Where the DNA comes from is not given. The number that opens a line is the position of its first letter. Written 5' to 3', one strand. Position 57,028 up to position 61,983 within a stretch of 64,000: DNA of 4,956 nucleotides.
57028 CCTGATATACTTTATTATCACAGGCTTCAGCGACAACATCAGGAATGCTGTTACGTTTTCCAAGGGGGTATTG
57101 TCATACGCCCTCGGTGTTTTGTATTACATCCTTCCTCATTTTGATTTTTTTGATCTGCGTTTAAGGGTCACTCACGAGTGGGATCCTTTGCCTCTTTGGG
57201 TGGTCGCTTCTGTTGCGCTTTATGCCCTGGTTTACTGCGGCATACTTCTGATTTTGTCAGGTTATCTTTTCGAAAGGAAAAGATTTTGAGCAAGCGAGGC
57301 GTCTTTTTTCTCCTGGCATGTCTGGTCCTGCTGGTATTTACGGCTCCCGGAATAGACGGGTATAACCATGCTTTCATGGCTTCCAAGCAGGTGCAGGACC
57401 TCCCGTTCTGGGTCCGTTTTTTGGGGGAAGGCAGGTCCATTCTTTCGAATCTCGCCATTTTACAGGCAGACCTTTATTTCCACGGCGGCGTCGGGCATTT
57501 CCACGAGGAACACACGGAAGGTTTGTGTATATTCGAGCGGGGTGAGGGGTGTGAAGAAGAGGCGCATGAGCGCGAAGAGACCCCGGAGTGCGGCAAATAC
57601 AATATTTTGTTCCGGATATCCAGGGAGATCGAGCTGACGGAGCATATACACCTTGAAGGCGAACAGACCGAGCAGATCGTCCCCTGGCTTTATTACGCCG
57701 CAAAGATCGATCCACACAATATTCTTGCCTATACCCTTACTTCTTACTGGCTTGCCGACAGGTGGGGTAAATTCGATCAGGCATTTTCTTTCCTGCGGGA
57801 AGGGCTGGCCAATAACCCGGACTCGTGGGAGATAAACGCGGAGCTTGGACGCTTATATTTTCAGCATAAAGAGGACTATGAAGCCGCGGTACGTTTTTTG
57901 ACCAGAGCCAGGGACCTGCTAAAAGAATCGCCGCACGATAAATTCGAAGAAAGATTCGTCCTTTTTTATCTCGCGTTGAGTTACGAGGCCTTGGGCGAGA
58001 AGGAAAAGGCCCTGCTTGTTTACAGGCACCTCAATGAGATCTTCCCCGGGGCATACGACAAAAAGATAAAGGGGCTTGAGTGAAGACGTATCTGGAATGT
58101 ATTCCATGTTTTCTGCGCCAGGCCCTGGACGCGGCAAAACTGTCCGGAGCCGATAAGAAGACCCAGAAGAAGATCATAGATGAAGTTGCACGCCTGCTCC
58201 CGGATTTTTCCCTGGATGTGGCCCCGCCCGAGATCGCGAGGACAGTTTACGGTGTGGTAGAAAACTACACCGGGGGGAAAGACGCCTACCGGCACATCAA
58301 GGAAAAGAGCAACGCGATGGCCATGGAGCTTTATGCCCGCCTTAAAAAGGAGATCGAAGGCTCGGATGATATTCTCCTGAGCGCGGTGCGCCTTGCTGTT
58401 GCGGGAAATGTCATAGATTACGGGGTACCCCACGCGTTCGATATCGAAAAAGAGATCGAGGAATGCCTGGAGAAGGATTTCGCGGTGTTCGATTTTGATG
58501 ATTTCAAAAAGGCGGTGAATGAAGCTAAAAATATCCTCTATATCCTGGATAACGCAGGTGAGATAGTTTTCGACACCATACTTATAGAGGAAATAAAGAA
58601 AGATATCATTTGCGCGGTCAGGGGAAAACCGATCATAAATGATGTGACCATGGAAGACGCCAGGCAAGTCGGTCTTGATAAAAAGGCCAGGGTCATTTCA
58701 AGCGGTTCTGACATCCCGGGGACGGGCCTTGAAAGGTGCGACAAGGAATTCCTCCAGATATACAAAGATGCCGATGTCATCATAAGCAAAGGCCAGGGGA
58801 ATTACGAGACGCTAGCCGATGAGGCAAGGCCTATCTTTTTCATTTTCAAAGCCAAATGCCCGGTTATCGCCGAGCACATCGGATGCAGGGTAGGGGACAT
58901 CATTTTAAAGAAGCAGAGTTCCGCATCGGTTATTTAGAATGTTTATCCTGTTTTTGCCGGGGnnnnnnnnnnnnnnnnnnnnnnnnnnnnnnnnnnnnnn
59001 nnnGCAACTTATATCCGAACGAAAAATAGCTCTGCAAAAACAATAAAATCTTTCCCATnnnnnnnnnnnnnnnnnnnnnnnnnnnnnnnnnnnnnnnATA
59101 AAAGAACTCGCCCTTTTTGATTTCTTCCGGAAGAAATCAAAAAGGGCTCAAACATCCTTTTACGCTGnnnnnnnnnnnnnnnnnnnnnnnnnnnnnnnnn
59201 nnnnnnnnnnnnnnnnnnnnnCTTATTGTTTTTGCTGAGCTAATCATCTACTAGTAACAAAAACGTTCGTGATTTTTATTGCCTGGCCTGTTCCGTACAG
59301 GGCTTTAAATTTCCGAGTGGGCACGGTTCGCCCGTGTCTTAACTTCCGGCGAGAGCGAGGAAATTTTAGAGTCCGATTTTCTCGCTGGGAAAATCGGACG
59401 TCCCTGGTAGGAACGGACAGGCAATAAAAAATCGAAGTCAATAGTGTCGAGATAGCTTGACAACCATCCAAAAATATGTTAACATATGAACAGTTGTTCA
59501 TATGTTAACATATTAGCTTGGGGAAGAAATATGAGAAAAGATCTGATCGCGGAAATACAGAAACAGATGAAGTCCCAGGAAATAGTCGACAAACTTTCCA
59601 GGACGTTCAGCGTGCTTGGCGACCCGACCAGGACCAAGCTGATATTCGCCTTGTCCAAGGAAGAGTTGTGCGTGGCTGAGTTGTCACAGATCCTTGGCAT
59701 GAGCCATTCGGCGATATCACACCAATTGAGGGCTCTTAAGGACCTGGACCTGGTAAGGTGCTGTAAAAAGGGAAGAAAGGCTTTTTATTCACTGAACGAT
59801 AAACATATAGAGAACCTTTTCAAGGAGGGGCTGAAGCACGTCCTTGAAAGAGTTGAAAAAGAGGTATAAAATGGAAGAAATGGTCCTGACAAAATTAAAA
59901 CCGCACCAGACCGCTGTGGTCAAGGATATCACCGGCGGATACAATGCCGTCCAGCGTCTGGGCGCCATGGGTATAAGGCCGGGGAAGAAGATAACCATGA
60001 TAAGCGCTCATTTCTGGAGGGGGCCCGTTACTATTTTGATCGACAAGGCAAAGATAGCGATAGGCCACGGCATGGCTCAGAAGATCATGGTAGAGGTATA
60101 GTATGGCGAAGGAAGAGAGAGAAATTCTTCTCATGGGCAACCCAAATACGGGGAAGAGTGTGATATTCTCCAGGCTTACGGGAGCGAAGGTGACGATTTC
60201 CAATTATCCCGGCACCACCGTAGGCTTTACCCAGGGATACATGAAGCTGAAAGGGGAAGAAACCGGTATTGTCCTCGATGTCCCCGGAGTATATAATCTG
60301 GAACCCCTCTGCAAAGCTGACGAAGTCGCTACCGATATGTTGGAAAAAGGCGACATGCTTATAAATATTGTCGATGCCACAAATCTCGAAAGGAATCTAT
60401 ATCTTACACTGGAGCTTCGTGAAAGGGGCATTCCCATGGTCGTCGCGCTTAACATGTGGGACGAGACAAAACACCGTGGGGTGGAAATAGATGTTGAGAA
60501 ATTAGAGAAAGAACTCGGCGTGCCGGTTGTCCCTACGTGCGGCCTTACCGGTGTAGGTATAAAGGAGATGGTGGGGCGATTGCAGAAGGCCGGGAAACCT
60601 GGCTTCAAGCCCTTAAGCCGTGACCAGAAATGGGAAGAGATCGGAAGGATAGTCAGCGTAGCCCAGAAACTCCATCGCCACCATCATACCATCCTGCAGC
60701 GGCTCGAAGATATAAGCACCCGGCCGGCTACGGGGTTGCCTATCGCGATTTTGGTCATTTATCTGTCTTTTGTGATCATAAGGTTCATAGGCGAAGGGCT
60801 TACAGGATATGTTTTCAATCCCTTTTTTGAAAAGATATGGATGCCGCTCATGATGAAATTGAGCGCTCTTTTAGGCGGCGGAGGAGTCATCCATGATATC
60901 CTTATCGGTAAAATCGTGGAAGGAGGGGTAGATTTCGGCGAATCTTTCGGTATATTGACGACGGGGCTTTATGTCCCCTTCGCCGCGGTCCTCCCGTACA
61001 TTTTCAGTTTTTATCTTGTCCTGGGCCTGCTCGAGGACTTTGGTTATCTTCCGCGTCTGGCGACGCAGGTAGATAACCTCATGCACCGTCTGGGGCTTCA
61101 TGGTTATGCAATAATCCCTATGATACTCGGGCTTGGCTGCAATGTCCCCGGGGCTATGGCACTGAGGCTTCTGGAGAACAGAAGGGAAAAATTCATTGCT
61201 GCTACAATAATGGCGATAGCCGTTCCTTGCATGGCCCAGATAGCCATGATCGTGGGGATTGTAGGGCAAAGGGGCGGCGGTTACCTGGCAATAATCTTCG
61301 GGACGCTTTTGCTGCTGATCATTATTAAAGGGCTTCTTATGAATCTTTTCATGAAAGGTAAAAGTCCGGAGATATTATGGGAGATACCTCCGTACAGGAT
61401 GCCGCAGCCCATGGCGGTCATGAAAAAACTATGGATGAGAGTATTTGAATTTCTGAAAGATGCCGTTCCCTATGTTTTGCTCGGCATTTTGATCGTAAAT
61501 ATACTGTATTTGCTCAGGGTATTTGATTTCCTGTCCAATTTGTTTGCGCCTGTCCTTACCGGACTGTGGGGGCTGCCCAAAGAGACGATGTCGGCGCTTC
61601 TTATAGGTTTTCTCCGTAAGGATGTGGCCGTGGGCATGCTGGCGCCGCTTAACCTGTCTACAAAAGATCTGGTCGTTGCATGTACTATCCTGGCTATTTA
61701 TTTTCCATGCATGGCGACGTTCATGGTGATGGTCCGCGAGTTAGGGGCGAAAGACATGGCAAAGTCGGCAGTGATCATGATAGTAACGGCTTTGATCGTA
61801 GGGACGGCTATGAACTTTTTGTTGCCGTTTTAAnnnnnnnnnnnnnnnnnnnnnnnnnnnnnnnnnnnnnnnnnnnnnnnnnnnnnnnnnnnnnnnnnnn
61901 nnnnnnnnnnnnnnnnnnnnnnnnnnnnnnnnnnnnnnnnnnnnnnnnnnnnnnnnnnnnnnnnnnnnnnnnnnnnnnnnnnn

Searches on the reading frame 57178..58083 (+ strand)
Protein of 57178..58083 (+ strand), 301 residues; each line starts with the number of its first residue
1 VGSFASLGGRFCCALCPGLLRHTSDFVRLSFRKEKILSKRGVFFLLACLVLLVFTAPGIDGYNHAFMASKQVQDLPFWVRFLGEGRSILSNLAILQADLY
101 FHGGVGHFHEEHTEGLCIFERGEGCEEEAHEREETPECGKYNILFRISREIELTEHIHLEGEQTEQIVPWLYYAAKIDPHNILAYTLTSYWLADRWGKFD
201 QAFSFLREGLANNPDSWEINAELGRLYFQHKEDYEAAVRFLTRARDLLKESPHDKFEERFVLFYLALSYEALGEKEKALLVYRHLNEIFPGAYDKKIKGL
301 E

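Call 13: search_protein_families(library=pfam, proteins=[window:57178-58083:+])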
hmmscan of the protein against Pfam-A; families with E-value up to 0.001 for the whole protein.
window:57178-58083:+ (301 aa): 9 families
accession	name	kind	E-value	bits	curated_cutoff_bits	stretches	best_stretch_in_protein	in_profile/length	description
PF13428.12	TPR_14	-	1.4e-07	31.9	23.5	0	262-292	4-34/44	Tetratricopeptide repeat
PF13424.12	TPR_12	-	2.9e-07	31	30.1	1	222-284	8-70/77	Tetratricopeptide repeat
PF14559.12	TPR_19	-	1.4e-06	29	25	1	197-246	5-53/68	Tetratricopeptide repeat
PF07719.23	TPR_2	-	2.5e-06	27.6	27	0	261-291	3-33/34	Tetratricopeptide repeat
PF13174.12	TPR_6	-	4e-06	27.6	26.3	0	261-291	2-32/33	Tetratricopeptide repeat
PF13432.12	TPR_16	-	2.1e-05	25.3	32.7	0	197-246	11-59/65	Tetratricopeptide repeat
PF13181.12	TPR_8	-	5.8e-05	23.4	25.7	0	265-290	7-32/34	Tetratricopeptide repeat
PF13431.12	TPR_17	-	0.00018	21.9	24.4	0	206-238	2-33/34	Tetratricopeptide repeat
PF00515.34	TPR_1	-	0.00027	21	27.8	0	261-282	3-24/34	Tetratricopeptide repeat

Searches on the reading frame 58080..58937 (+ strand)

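Call 13: search_protein_families(library=pfam, proteins=[window:58080-58937:+])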
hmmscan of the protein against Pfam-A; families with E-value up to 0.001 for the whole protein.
window:58080-58937:+ (285 aa): 1 family
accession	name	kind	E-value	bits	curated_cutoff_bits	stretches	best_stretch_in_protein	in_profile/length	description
PF01937.24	ARMT1-like_dom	-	1.7e-79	267.7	25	1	4-274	2-310/311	Damage-control phosphatase ARMT1-like domain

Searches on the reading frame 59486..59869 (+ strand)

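Call 13: search_protein_families(library=pfam, proteins=[window:59486-59869:+])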
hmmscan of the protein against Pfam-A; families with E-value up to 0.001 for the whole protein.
window:59486-59869:+ (127 aa): 6 families
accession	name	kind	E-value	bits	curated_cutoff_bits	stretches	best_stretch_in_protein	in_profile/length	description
PF01022.26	HTH_5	-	2.1e-16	59.9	22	1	46-91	1-46/47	Bacterial regulatory protein, arsR family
PF12840.13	HTH_20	-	5.9e-08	33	27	1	44-92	1-50/51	Helix-turn-helix domain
PF12802.13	MarR_2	-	0.00018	22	27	1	52-91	10-51/61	MarR family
PF13412.12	HTH_24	-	0.00027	20.9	21.9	1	46-91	2-48/48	Winged helix-turn-helix DNA-binding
PF13601.12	HTH_34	-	0.00047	20.7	27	0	51-95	4-49/80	Winged helix DNA-binding domain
PF08100.18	Dimerisation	-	0.00086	19.5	25.6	0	57-104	37-84/93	O-methyltransferase dimerisation domain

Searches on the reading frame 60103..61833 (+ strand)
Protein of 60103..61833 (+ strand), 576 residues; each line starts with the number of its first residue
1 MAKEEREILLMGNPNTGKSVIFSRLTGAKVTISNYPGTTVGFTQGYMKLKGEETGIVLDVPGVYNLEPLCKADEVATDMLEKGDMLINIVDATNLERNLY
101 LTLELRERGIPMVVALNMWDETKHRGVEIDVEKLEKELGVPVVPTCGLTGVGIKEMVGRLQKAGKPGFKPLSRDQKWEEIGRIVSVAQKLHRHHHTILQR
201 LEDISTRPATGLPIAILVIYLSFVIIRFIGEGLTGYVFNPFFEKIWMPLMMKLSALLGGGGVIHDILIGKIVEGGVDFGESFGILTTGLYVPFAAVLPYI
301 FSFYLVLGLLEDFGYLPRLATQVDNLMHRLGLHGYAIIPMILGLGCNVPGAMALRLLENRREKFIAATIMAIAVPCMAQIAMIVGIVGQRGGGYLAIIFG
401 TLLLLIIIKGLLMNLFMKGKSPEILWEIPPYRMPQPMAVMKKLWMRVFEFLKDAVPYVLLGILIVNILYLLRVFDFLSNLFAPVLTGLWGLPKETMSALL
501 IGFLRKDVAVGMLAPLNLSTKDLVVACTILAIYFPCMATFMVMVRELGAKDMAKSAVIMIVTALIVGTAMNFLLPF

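Call 13: search_protein_families(library=pfam, proteins=[window:60103-61833:+])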
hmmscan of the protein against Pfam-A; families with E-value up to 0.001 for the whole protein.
window:60103-61833:+ (576 aa): 4 families
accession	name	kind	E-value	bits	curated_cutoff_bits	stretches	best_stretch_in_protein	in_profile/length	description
PF02421.24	FeoB_N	-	6.5e-51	172.4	27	1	7-157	2-153/156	Ferrous iron transport protein B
PF07670.19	Gate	-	7.1e-34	116.8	29.6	2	295-389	3-103/104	Nucleoside recognition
PF01926.29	MMR_HSR1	-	6.3e-16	58.9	21.9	1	8-117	2-112/113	50S ribosome-binding GTPase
PF07664.17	FeoB_C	-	1.2e-08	35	26.6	1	397-446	3-54/54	Ferrous iron transport protein B C terminus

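Call 68: find_encoding_contigs(protein=window:60103-61833:+, flank=10000, max_places=10)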
Protein window:60103-61833:+ (576 aa): 10 contigs read that carry it; 5 places shown.
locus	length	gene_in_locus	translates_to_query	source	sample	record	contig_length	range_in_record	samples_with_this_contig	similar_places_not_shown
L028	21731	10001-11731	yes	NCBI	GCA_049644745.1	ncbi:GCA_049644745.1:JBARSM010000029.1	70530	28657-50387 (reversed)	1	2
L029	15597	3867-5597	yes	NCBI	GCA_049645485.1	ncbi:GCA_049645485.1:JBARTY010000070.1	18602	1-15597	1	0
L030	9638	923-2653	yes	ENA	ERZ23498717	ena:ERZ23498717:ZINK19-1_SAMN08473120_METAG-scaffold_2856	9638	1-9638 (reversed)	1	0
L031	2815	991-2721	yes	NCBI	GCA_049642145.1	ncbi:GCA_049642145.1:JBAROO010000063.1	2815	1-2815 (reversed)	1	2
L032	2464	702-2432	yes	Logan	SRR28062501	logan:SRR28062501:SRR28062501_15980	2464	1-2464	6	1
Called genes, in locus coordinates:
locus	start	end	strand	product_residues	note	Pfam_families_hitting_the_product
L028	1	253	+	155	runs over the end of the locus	-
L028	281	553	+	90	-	PF05899:Cupin_3, PF07883:Cupin_2 (weak)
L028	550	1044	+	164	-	-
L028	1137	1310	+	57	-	PF15937:PrlF_antitoxin (weak)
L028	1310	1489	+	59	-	-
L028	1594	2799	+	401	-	PF00365:PFK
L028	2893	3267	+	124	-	PF07238:PilZ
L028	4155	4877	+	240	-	PF24481:CT398_CC, PF02591:Zn_ribbon_9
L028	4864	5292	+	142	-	PF00075:RNase_H, PF13456:RVT_3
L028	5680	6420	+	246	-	PF00005:ABC_tran, PF13304:AAA_21 (weak)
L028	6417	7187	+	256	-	PF12679:ABC2_membrane_2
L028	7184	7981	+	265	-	PF13432:TPR_16 (faint), PF14559:TPR_19 (faint), PF07719:TPR_2 (faint), PF13174:TPR_6 (faint), PF13428:TPR_14 (faint), PF13424:TPR_12 (weak)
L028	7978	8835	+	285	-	PF01937:ARMT1-like_dom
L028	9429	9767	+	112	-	PF01022:HTH_5, PF12840:HTH_20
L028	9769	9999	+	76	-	PF04023:FeoA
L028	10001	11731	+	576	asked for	PF01926:MMR_HSR1, PF02421:FeoB_N, PF07670:Gate, PF07664:FeoB_C, PF07670:Gate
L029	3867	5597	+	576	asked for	PF01926:MMR_HSR1, PF02421:FeoB_N, PF07670:Gate, PF07664:FeoB_C, PF07670:Gate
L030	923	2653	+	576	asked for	PF01926:MMR_HSR1, PF02421:FeoB_N, PF07670:Gate, PF07664:FeoB_C, PF07670:Gate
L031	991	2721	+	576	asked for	PF01926:MMR_HSR1, PF02421:FeoB_N, PF07670:Gate, PF07664:FeoB_C, PF07670:Gate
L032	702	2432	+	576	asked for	PF01926:MMR_HSR1, PF02421:FeoB_N, PF07670:Gate, PF07664:FeoB_C, PF07670:Gate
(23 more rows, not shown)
